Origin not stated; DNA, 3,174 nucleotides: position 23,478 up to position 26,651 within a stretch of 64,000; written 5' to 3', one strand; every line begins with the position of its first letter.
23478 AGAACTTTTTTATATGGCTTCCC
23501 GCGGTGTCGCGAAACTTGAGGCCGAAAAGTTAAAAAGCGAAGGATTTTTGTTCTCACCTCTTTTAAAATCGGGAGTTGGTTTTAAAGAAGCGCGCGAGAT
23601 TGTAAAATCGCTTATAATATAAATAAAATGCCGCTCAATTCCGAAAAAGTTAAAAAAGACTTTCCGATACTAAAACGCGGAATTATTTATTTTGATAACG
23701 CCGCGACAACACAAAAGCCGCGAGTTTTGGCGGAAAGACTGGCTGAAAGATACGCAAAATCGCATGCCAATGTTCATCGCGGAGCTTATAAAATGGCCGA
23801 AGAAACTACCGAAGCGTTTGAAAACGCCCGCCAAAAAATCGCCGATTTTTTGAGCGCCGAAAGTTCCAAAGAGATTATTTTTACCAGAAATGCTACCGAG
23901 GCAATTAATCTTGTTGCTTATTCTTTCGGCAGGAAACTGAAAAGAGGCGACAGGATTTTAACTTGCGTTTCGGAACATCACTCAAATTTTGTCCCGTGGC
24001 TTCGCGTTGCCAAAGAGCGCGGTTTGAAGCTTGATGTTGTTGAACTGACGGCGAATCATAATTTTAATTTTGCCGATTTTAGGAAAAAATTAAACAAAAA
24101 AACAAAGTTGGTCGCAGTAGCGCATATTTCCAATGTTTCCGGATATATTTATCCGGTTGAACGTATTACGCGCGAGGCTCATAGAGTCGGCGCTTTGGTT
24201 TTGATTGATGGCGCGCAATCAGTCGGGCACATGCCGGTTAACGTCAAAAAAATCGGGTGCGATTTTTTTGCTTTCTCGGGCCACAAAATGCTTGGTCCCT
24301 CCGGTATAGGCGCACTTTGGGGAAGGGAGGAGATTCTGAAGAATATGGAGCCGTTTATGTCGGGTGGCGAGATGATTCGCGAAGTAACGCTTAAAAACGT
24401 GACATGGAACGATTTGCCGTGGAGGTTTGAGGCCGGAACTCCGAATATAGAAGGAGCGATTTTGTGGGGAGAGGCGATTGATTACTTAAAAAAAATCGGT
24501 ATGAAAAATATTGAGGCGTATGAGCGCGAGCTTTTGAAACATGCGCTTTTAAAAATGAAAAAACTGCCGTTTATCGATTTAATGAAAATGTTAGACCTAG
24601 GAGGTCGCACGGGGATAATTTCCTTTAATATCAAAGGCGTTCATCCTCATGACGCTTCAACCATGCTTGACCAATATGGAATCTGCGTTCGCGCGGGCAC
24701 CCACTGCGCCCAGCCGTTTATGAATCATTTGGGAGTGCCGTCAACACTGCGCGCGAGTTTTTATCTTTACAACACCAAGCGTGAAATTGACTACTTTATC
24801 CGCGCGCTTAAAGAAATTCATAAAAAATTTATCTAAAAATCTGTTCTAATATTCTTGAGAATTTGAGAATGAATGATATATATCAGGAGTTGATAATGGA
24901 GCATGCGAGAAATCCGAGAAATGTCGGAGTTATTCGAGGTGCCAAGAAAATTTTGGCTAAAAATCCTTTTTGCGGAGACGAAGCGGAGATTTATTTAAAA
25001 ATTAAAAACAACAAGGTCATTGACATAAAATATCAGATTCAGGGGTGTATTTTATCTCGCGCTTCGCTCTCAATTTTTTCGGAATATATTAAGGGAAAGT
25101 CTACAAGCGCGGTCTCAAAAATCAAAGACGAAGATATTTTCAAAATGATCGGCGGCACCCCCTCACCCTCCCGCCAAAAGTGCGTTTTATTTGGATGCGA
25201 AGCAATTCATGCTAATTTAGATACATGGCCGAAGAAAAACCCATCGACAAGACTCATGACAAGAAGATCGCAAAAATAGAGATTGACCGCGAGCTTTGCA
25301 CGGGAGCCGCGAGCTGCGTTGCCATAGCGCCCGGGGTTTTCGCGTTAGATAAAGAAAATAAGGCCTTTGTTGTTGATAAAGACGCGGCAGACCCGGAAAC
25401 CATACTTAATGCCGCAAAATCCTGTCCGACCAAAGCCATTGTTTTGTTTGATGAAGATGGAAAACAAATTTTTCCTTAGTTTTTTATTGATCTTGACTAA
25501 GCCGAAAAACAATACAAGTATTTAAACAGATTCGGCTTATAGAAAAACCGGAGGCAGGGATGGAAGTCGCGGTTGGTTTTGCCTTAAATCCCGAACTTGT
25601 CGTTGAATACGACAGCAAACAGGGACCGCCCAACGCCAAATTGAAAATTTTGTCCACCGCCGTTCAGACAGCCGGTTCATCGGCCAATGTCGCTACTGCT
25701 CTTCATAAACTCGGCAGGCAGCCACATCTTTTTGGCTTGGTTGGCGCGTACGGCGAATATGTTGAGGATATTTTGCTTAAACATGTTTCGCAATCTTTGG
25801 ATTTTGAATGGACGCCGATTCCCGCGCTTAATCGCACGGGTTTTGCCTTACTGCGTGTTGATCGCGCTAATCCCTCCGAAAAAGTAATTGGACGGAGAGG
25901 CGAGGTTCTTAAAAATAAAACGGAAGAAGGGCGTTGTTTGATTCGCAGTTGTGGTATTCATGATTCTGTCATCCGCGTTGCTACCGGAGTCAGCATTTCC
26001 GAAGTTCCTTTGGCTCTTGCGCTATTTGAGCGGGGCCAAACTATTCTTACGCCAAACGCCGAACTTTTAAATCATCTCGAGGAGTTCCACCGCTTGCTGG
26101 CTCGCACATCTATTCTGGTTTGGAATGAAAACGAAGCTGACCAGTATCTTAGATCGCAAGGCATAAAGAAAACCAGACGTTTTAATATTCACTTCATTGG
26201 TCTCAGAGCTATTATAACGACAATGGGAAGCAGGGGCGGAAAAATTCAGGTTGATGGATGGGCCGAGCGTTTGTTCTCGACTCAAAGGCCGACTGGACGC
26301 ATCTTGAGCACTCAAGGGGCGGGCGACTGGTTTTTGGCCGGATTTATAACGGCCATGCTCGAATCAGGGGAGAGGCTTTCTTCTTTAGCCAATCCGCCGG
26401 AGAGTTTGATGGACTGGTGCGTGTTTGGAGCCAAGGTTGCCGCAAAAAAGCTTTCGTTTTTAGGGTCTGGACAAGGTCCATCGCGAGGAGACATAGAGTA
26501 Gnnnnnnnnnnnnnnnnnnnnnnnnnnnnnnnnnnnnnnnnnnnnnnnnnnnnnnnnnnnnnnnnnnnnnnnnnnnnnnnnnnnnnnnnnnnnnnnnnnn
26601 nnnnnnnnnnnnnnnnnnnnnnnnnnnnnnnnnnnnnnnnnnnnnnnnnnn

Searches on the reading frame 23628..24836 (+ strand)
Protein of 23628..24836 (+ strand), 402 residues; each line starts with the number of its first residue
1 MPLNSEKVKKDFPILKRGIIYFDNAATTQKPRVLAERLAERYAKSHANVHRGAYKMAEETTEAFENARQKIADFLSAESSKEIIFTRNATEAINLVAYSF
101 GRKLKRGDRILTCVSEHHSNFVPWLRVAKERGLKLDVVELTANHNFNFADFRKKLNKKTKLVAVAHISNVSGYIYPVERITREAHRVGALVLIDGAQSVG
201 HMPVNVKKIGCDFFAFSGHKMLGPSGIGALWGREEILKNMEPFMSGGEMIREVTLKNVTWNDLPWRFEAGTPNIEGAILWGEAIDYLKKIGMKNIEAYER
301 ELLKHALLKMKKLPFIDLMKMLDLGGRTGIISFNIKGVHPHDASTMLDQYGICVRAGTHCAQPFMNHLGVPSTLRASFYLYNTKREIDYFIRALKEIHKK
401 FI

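Call 37: search_protein_families(library=pfam, proteins=[window:23628-24836:+], max_evalue=0.00001)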
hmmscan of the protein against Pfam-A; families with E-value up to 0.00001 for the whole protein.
window:23628-24836:+ (402 aa): 2 families
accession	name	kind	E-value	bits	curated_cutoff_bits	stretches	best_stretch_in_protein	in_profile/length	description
PF00266.25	Aminotran_5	-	1.8e-146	488.3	21.5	1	20-390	1-371/371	Aminotransferase class-V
PF00155.27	Aminotran_1_2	-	4.1e-07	29.9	19.7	1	64-202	44-193/361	Aminotransferase class I and II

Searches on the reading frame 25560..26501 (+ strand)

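Call 37: search_protein_families(library=pfam, proteins=[window:25560-26501:+], max_evalue=0.00001)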
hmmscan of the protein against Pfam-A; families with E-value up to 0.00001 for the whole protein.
window:25560-26501:+ (313 aa): 1 family
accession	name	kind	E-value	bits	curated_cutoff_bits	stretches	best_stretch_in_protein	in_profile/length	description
PF00294.29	PfkB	-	2.4e-16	60.4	25.8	1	23-298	22-290/302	pfkB family carbohydrate kinase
